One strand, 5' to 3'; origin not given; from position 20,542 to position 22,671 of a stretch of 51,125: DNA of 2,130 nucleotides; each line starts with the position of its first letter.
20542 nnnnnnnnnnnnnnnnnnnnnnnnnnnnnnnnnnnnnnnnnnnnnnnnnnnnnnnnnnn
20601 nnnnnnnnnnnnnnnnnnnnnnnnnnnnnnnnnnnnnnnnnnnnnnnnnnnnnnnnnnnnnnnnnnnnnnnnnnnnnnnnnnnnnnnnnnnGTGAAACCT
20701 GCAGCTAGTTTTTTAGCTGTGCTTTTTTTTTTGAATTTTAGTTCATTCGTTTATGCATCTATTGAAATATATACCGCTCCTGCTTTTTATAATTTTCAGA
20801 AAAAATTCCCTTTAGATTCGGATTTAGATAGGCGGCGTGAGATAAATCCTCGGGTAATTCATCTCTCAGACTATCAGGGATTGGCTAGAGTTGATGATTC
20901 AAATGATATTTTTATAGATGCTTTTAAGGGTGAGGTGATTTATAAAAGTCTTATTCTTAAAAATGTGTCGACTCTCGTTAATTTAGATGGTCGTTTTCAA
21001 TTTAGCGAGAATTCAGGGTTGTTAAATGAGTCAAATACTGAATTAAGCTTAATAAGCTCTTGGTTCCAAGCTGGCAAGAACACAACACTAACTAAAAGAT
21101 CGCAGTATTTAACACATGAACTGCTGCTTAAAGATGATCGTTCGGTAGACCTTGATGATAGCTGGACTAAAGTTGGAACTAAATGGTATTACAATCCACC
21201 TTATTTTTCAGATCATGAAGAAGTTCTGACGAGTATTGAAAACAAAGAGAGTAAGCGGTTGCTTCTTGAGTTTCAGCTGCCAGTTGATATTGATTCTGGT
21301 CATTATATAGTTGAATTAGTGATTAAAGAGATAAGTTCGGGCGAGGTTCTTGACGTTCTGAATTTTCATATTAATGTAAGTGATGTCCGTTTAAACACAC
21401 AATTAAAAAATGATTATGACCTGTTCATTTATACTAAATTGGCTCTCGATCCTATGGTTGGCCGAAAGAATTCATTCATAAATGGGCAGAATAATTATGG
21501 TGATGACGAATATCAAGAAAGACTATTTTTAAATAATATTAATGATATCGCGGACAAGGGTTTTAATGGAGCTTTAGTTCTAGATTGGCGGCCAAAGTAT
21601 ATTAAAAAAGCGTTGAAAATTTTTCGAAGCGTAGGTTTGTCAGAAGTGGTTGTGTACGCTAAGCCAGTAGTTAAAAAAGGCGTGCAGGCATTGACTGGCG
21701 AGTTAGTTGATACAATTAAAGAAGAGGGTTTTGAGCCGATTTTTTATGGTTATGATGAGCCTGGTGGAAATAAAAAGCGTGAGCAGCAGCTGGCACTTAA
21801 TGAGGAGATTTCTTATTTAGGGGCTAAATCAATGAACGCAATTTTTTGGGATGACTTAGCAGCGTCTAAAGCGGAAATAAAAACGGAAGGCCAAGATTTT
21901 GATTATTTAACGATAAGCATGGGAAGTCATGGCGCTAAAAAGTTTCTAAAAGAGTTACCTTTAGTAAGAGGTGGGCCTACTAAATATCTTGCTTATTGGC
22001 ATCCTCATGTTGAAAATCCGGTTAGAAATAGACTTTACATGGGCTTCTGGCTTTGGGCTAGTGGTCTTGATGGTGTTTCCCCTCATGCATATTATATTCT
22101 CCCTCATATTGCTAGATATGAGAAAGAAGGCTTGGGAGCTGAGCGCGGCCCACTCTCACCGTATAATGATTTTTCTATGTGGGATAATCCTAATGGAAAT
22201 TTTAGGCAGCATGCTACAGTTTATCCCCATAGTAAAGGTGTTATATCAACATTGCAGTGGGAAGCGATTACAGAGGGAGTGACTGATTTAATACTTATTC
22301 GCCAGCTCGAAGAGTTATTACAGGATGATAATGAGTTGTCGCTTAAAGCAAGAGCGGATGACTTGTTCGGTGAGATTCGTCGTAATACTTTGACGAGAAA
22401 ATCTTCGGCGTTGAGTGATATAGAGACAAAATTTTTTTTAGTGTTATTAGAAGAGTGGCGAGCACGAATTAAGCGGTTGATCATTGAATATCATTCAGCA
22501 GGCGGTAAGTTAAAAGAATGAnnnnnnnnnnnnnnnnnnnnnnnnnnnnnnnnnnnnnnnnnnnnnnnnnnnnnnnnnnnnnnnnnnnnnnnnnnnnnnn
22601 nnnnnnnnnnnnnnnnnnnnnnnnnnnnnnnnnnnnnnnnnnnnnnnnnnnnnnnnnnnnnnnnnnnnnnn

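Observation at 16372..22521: Five-gene Udk / Pol-beta NTase / 12-TM membrane / alkaline-phosphatase-fold / secreted DUF4091-like cassette inside the exosortase EPS operon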

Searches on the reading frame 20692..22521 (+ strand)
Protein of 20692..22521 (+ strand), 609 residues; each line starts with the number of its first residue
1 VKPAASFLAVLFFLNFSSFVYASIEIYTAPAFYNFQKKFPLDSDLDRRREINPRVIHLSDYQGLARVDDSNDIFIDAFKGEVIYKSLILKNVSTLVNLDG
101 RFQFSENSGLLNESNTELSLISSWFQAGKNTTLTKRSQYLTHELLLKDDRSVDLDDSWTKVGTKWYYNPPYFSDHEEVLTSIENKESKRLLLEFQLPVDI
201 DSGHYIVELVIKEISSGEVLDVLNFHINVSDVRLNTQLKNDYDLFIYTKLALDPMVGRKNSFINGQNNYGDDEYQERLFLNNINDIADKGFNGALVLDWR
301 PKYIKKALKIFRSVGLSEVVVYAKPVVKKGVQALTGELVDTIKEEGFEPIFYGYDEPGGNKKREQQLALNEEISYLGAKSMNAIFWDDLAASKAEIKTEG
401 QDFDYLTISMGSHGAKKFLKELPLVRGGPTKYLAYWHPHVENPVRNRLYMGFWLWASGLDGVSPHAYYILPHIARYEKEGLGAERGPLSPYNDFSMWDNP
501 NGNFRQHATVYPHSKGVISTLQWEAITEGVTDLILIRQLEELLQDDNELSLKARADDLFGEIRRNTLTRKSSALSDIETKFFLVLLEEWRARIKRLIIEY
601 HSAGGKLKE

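Call 4: search_protein_families(library=pfam, proteins=[window:20692-22521:+], max_evalue=0.1)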
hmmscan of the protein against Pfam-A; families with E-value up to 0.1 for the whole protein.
window:20692-22521:+ (609 aa): 1 family
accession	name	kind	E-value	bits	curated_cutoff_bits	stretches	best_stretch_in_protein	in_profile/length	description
PF05869.16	Dam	-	0.086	13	28.1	0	154-205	53-103/169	DNA N-6-adenine-methyltransferase (Dam)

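Call 5: search_protein_families(library=ncbifam, proteins=[window:20692-22521:+], max_evalue=0.1)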
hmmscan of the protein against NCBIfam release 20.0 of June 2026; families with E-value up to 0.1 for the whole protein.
window:20692-22521:+ (609 aa): 0 families

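Call 10: search_solved_structures(query=window:20692-22521:+, max_evalue=1)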
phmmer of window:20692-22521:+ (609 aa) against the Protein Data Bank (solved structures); distinct sequences matched with E-value up to 1: 3.
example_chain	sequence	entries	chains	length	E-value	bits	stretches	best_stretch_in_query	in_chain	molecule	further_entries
8ows_A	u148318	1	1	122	0.07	14.9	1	27-124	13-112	PIM1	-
2z5c_B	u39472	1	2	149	0.4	12.4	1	25-105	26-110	Uncharacterized protein YLR021W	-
9rks_O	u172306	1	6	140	0.45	12.2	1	474-562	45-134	Structural protein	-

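Call 13: find_homologous_proteins(query=window:20692-22521:+)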
Query window:20692-22521:+ (609 aa): 20 proteins with E <= 0.001 among 8000 candidates.
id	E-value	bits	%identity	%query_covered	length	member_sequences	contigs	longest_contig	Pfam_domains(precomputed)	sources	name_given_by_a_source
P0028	0.0e+0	1387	100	100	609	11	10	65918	-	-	-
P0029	1.0e-296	1004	72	99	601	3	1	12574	-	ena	-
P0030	4.3e-209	714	53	98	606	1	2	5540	-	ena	-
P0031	1.3e-198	680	51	95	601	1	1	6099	-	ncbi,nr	ncbi:MAG: hypothetical protein KC592_12305, partial [Nitrospira sp.]|nr:hypothetical protein [Nitros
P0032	8.3e-196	670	50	99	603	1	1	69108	-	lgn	-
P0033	1.2e-195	670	52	98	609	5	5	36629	-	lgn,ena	-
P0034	8.9e-191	654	49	99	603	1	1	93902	-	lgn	-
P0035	5.7e-189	648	50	95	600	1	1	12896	-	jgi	-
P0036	6.5e-188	644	47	98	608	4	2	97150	-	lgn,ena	-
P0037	1.6e-187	643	50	96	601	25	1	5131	-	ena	-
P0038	1.8e-162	560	56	72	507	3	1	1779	PF10458.15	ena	-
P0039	5.4e-161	555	43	97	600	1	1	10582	PF22680.3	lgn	-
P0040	2.5e-155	537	45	96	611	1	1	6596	-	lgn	-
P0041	3.2e-106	374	37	94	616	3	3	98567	-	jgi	jgi:hypothetical protein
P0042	6.5e-97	344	34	97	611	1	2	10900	-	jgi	-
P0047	5.8e-10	57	22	78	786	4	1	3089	PF02018.24,PF13320.13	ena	-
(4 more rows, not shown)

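Call 18: find_encoding_contigs(protein=P0041, flank=10000, max_places=2)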
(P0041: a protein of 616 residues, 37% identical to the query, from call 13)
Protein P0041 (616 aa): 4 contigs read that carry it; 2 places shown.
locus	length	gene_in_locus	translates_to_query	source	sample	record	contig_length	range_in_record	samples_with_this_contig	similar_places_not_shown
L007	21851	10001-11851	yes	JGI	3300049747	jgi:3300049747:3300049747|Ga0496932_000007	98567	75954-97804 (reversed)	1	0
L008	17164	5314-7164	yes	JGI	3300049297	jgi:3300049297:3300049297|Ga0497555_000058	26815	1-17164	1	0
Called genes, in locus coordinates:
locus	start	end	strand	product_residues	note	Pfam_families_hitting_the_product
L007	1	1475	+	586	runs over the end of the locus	-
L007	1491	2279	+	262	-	PF01656:CbiA (faint)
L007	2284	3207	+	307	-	PF13191:AAA_16, PF02492:cobW (weak), PF09848:SLFN-g3_helicase (weak), PF13173:AAA_14 (faint), PF13401:AAA_22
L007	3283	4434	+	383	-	PF02350:Epimerase_2, PF13439:Glyco_transf_4 (faint), PF13579:Glyco_trans_4_4 (faint)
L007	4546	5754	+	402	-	PF03446:NAD_binding_2 (weak), PF03721:UDPG_MGDP_dh_N, PF00984:UDPG_MGDP_dh, PF03720:UDPG_MGDP_dh_C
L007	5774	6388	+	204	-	PF00485:PRK, PF13238:AAA_18 (weak)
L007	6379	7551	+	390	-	-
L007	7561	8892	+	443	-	PF13231:PMT_2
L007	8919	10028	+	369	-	PF01663:Phosphodiest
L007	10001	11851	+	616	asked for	-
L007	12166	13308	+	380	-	PF13439:Glyco_transf_4, PF13579:Glyco_trans_4_4, PF20706:GT4-conflict, PF00534:Glycos_transf_1, PF13692:Glyco_trans_1_4, PF13524:Glyco_trans_1_2 (weak)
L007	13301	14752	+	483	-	PF01943:Polysacc_synt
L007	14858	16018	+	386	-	PF13439:Glyco_transf_4, PF13579:Glyco_trans_4_4, PF20706:GT4-conflict, PF00534:Glycos_transf_1, PF13692:Glyco_trans_1_4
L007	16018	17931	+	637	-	PF13522:GATase_6, PF13537:GATase_7, PF00733:Asn_synthase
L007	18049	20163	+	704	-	PF00107:ADH_zinc_N, PF01408:GFO_IDH_MocA, PF02894:GFO_IDH_MocA_C, PF22725:GFO_IDH_MocA_C3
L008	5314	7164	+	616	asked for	-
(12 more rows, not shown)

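Call 19: find_encoding_contigs(protein=P0047, flank=10000, max_places=2)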
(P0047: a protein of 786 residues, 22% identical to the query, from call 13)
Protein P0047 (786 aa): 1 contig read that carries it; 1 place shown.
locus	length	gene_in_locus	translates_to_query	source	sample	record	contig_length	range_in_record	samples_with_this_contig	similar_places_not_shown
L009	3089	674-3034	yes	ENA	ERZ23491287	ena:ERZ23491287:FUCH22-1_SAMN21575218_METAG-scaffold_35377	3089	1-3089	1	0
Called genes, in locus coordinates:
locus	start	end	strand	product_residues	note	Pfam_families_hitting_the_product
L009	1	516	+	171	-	?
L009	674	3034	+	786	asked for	PF02018:CBM_4_9 (weak), PF13320:GH123_cat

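Call 24: search_solved_structures(query=A2, max_evalue=1)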
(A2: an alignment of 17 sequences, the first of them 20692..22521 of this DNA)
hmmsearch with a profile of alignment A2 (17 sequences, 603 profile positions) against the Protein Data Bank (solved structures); distinct sequences matched with E-value up to 1: 3.
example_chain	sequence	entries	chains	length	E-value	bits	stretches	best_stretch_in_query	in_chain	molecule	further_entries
8k2j_A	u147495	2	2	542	7.9e-05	24.9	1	180-235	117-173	Oligosaccharide/Monosaccharide-releasing beta-N-acetylgalactosaminidase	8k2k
8k2l_A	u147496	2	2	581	0.066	15.2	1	512-550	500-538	Monosaccharide-releasing beta-N-acetylgalactosaminidase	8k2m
8k2f_A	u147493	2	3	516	0.61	12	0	180-232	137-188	Oligosaccharide-releasing beta-N-acetylgalactosaminidase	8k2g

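Call 25: search_protein_families(library=pfam, alignment_id=A2, max_evalue=1)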
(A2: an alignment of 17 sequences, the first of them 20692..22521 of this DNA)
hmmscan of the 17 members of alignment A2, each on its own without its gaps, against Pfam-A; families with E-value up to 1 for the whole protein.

A. member 1, window:20692-22521:+ (609 aa): 1 family
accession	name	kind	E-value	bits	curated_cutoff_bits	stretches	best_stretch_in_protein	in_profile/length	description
PF05869.16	Dam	-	0.086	13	28.1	1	154-205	53-103/169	DNA N-6-adenine-methyltransferase (Dam)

B. families by the number of members that match (of 17 scanned): 11 families
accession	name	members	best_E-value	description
PF22680.2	Glyco_hydro_123_N_2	8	4.7e-05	Glycoside hydrolase 123 N-terminal domain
PF15418.12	DUF4625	5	0.0046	Domain of unknown function (DUF4625)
PF20251.4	Big_14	1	0.0033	Bacterial Ig-like domain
PF01473.26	Choline_bind_1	1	0.005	Putative cell wall binding repeat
PF16116.10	DUF4832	1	0.045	Domain of unknown function (DUF4832)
PF11138.13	DUF2911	1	0.046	Protein of unknown function (DUF2911)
PF20314.3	DUF6610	1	0.079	Family of unknown function (DUF6610)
PF05869.16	Dam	1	0.086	DNA N-6-adenine-methyltransferase (Dam)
PF23013.2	IML1_N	1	0.089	IML1 N-terminal double psi beta barrel domain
PF10633.15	NPCBM_assoc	1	0.12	NPCBM-associated, NEW3 domain of alpha-galactosidase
PF01744.25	GLTT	1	0.21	GLTT repeat (6 copies)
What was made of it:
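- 20692..22521 (+): ORF5: secreted GH123/DUF4091-like (beta/alpha)8 protein with a DE motif, an occasional add-on. 8 of 17 homologues hit Glyco_hydro_123_N_2 (call 25).
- On GH123 / DUF4091 beta-N-acetylgalactosaminidases: 8 of 17 hit the N-terminal domain family PF22680, and the PDB profile hit to 8k2j is 7.9e-5 (calls 24, 25).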

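Call 53: predict_structure(alignment_id=A2)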
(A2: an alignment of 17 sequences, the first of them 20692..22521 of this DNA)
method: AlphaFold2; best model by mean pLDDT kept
length: 609 residues; sequences in the alignment: 17
mean_pLDDT: 83.4   pTM: 0.87
mean pLDDT of the five models: 83.4, 82.9, 82.7, 82.0, 81.1
residues with pLDDT >= 90: 291; 70-90: 217; 50-70: 64; < 50: 37
segments of 3 or more residues with pLDDT < 50: 16-20, 471-487, 497-499, 606-609
pLDDT, mean of each block of 10 residues (from residue 1): 65 56 89 87 75 88 84 94 96 93 94 95 72 66 90 77 77 88 94 96 97 93 96 95 86 70 64 89 92 86 90 92 73 89 93 71 87 95 88 88 89 83 85 84 91 96 73 44 49 52 56 85 94 97 81 95 88 83 95 95 59
secondary structure, 60 per line:
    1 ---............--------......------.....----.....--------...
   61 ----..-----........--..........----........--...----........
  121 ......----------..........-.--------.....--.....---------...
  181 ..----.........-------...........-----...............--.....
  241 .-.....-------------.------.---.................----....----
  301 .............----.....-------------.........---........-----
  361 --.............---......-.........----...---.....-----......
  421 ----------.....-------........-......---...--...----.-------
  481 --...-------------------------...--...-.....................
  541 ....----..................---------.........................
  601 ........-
elements in order: H4-15 E24-29 E36-40 H45-49 E72-79 E82-91 E96-103 E116-126 E137-146 E157-161 E164-168 E178-182 E187-195 E203-213 E219-233 H236-241 E243-247 H272-288 E293-296 H301-313 E318-322 H336-344 E348-355 H363-375 E379-384 H386-394 E405-409 H415-420 E431-435 H443-450 H452-457 E461-463 E511-513 E516-518 H521-544 H549-566 H576-608
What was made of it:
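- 20692..22521 (+): AF2 pLDDT 83.4 (call 53).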

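Call 57: fold_search(model_id=the predicted structure, library=pdb)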
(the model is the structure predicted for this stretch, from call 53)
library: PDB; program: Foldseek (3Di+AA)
matches with E <= 10: 1865; with E <= 0.001: 110
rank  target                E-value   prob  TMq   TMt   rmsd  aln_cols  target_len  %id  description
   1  5l7r_A                1.4e-19  1.00  0.55  0.59   8.1       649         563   12  Crystal structure of BvGH123 (released 2017-03-22)
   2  8k2j                  2.3e-19  1.00  0.54  0.61   8.4       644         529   12  Crystal structure of Group 3 Oligosaccharide/Monosaccharide-releasing beta-N-acetylgalactosaminidase NgaDssm, apo form (released 2024-04-24)
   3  5l7v_B                4.9e-19  1.00  0.53  0.57   8.8       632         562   12  Crystal Structure of BvGH123 with bond transition state analog Galthiazoline. (released 2017-03-22)
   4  5l7u_B                8.6e-19  1.00  0.53  0.57   8.5       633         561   12  Crystal structure of BvGH123 with bound GalNAc (released 2017-03-22)
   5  5fqg_A                1.3e-18  1.00  0.52  0.54   9.4       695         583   11  The details of glycolipid glycan hydrolysis by the structural analysis of a family 123 glycoside hydrolase from Clostr (released 2016-03-30)
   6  8k2g_A                3.3e-18  1.00  0.55  0.65   7.9       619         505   13  Crystal structure of Group 1 Oligosaccharide-releasing beta-N-acetylgalactosaminidase NgaCa from Cohnella abietis, apo (released 2024-04-24)
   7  5l7u_A                3.5e-18  1.00  0.54  0.59   8.7       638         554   11  Crystal structure of BvGH123 with bound GalNAc (released 2017-03-22)
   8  5fqe_A                3.7e-18  1.00  0.54  0.57   9.1       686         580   12  The details of glycolipid glycan hydrolysis by the structural analysis of a family 123 glycoside hydrolase from Clostr (released 2016-03-30)
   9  8k2m                  4.1e-18  1.00  0.58  0.63   6.8       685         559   13  Crystal structure of Group 4 Monosaccharide-releasing beta-N-acetylgalactosaminidase NgaP2 from Paenibacillus sp. TS12 i (released 2024-04-24)
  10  5fr0                  6.4e-18  1.00  0.54  0.57   9.3       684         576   12  The details of glycolipid glycan hydrolysis by the structural analysis of a family 123 glycoside hydrolase from Clostrid (released 2016-03-30)
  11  8k2l                  7.6e-18  1.00  0.57  0.62   7.1       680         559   14  Crystal structure of Group 4 Monosaccharide-releasing beta-N-acetylgalactosaminidase NgaP2 from Paenibacillus sp. TS12,  (released 2024-04-24)
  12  8p4l_A                9.0e-18  1.00  0.48  0.54  10.4       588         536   11  Beta-N-acetylgalactosaminidase from Niabella aurantiaca (released 2024-01-17)
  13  5fqf_A                2.0e-17  1.00  0.56  0.58   8.9       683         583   11  The details of glycolipid glycan hydrolysis by the structural analysis of a family 123 glycoside hydrolase from Clostr (released 2016-03-30)
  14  5fqh_A                2.2e-17  1.00  0.54  0.56   8.1       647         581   12  The details of glycolipid glycan hydrolysis by the structural analysis of a family 123 glycoside hydrolase from Clostr (released 2016-03-30)
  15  5fqe_B                3.4e-17  1.00  0.53  0.56   9.2       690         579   11  The details of glycolipid glycan hydrolysis by the structural analysis of a family 123 glycoside hydrolase from Clostr (released 2016-03-30)
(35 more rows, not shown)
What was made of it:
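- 20692..22521 (+): Foldseek top 22 hits are all GH123 or related beta-N-acetylgalactosaminidases, E 1e-19 to 2e-15, full length (call 57).
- On GH123 / DUF4091 beta-N-acetylgalactosaminidases: Foldseek top 22 hits are all this group, E 1.4e-19 to 1.9e-15, TM about 0.5-0.65 (call 57).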
